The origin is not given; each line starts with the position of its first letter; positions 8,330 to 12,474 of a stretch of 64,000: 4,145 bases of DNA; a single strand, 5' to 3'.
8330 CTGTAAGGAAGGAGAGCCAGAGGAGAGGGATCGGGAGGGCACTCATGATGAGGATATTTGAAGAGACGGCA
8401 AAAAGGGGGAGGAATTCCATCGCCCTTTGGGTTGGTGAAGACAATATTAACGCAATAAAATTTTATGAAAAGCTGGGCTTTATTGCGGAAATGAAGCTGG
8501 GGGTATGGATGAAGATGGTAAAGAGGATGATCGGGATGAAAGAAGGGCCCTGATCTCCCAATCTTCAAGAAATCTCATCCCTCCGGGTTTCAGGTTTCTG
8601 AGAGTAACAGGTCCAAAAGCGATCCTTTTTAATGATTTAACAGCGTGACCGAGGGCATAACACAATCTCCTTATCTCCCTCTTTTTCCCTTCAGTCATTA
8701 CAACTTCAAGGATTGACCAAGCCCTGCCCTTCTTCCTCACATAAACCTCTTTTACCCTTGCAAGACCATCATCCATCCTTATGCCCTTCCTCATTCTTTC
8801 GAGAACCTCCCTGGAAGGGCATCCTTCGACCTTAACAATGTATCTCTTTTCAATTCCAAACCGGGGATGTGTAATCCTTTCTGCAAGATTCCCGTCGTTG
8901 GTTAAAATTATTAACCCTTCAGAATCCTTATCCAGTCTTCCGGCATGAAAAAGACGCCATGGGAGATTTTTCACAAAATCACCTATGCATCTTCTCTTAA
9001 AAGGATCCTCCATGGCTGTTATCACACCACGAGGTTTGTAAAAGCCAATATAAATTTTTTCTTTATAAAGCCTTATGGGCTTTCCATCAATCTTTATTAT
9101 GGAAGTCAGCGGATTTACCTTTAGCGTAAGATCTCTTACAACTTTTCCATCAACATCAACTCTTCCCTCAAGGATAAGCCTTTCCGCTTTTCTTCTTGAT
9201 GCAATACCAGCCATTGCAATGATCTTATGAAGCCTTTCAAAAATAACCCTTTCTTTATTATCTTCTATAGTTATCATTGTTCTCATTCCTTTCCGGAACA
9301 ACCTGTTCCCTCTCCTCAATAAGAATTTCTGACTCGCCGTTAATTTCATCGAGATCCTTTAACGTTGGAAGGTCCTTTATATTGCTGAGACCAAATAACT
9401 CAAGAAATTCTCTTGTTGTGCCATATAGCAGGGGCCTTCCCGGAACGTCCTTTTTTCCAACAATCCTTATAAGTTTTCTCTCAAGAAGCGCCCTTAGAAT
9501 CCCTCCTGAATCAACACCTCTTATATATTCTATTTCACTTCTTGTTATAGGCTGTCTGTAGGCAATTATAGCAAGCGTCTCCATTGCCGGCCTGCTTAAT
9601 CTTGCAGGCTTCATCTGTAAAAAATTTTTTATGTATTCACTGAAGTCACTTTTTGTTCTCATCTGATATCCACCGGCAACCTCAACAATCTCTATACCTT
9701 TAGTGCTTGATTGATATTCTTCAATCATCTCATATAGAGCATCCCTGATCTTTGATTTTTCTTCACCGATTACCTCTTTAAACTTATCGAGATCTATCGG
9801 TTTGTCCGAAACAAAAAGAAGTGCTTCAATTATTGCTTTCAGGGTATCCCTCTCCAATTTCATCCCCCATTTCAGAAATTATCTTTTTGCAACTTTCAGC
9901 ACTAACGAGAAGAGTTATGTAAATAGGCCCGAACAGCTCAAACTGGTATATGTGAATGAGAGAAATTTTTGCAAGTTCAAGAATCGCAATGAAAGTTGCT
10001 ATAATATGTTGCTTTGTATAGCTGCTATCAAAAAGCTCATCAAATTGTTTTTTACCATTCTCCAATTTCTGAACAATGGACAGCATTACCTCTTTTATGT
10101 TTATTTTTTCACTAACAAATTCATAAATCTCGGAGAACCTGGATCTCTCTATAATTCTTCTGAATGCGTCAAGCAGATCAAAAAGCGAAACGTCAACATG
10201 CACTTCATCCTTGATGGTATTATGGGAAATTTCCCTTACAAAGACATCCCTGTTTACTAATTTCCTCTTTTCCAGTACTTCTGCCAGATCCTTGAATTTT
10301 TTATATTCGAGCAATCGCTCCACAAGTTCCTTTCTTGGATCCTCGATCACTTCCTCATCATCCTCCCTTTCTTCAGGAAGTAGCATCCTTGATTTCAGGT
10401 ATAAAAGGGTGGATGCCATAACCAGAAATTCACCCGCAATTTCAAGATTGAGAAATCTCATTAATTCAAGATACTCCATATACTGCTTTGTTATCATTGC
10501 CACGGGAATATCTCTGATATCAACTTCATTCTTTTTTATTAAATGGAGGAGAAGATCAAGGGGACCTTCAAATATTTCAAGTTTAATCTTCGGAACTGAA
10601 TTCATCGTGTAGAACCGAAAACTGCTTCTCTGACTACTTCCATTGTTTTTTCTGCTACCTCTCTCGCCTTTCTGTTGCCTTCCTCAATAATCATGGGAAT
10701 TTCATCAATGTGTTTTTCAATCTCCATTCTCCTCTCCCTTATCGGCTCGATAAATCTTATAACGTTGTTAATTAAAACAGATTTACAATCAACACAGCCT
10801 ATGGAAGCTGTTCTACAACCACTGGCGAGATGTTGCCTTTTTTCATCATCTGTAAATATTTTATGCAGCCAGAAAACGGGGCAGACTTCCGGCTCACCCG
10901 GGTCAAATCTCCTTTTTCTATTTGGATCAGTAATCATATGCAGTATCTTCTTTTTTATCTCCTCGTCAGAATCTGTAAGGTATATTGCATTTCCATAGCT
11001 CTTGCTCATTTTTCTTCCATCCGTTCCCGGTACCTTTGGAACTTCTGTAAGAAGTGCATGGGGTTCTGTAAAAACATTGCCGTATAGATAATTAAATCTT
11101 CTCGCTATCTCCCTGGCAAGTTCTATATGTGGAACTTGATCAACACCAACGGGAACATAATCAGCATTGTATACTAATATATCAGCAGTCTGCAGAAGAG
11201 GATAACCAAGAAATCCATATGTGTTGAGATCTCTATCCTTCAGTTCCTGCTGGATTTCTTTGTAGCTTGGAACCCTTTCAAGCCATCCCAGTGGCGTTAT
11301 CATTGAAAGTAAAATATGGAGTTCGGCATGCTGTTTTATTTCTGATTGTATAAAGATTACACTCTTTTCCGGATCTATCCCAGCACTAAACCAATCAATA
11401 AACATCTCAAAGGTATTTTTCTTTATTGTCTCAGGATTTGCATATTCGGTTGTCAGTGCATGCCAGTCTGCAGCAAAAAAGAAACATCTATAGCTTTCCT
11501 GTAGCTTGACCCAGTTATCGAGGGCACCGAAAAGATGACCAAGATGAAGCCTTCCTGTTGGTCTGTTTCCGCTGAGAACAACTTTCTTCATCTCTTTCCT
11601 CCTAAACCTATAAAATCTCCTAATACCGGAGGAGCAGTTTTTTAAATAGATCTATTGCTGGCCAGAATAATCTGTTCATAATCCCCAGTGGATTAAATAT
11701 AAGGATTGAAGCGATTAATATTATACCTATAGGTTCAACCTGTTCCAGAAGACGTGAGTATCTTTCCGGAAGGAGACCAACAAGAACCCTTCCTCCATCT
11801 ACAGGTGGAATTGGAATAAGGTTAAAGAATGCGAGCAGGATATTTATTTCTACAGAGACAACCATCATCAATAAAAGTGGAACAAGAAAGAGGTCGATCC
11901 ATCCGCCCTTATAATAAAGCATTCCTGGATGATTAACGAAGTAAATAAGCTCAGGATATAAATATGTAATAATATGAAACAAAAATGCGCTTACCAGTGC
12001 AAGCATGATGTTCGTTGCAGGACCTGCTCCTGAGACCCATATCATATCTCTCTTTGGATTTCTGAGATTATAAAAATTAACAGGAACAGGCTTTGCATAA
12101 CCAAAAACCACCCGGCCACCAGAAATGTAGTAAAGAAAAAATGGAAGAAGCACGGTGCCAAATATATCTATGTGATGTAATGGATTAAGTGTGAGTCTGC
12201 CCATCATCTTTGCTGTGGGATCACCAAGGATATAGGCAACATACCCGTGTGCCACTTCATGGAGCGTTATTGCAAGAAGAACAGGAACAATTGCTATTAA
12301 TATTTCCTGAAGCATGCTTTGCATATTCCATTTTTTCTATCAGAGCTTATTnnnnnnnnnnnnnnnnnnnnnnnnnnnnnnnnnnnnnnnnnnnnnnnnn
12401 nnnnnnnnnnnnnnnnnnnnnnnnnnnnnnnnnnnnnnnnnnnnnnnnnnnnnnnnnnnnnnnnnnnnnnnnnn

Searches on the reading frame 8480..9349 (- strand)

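Call 104: search_protein_families(library=pfam, proteins=[window:8480-9349:-], max_evalue=1e-8)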
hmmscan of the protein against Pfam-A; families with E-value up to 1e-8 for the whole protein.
window:8480-9349:- (289 aa): 2 families
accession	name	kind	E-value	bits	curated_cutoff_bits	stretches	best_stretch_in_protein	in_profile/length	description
PF00849.27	PseudoU_synth_2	-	1.6e-16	61.4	26.8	1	100-230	2-150/152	RNA pseudouridylate synthase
PF01479.30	S4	-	1.2e-10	41.4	22.8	1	38-78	1-42/48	S4 domain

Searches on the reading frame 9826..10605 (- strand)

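Call 104: search_protein_families(library=pfam, proteins=[window:9826-10605:-], max_evalue=1e-8)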
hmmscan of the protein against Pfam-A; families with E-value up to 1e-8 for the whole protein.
window:9826-10605:- (259 aa): 1 family
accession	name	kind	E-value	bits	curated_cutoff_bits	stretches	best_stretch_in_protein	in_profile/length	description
PF02616.19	SMC_ScpA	-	3e-39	135.8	24.6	1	22-232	1-231/232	Segregation and condensation protein ScpA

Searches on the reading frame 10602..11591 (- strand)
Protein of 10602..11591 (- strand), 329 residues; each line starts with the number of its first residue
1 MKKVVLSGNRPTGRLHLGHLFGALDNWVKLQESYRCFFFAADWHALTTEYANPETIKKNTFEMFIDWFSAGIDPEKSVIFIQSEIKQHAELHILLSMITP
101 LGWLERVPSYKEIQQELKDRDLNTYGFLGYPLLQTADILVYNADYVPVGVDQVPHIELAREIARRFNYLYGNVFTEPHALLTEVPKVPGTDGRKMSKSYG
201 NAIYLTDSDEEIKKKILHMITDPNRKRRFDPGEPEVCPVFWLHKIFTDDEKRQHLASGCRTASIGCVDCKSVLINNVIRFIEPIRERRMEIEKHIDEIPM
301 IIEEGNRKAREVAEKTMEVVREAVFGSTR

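Call 104: search_protein_families(library=pfam, proteins=[window:10602-11591:-], max_evalue=1e-8)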
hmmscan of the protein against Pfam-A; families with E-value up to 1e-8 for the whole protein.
window:10602-11591:- (329 aa): 1 family
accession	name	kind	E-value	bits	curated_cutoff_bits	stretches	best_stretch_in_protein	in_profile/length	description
PF00579.31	tRNA-synt_1b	-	7.2e-70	236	21.1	1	4-280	7-290/292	tRNA synthetases class I (W and Y)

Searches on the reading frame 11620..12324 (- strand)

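Call 104: search_protein_families(library=pfam, proteins=[window:11620-12324:-], max_evalue=1e-8)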
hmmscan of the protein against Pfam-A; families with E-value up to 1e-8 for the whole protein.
window:11620-12324:- (234 aa): 1 family
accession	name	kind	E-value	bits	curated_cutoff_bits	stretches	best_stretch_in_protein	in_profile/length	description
PF02163.28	Peptidase_M50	-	1.6e-14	54.2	27.2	1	11-197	2-207/221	Peptidase family M50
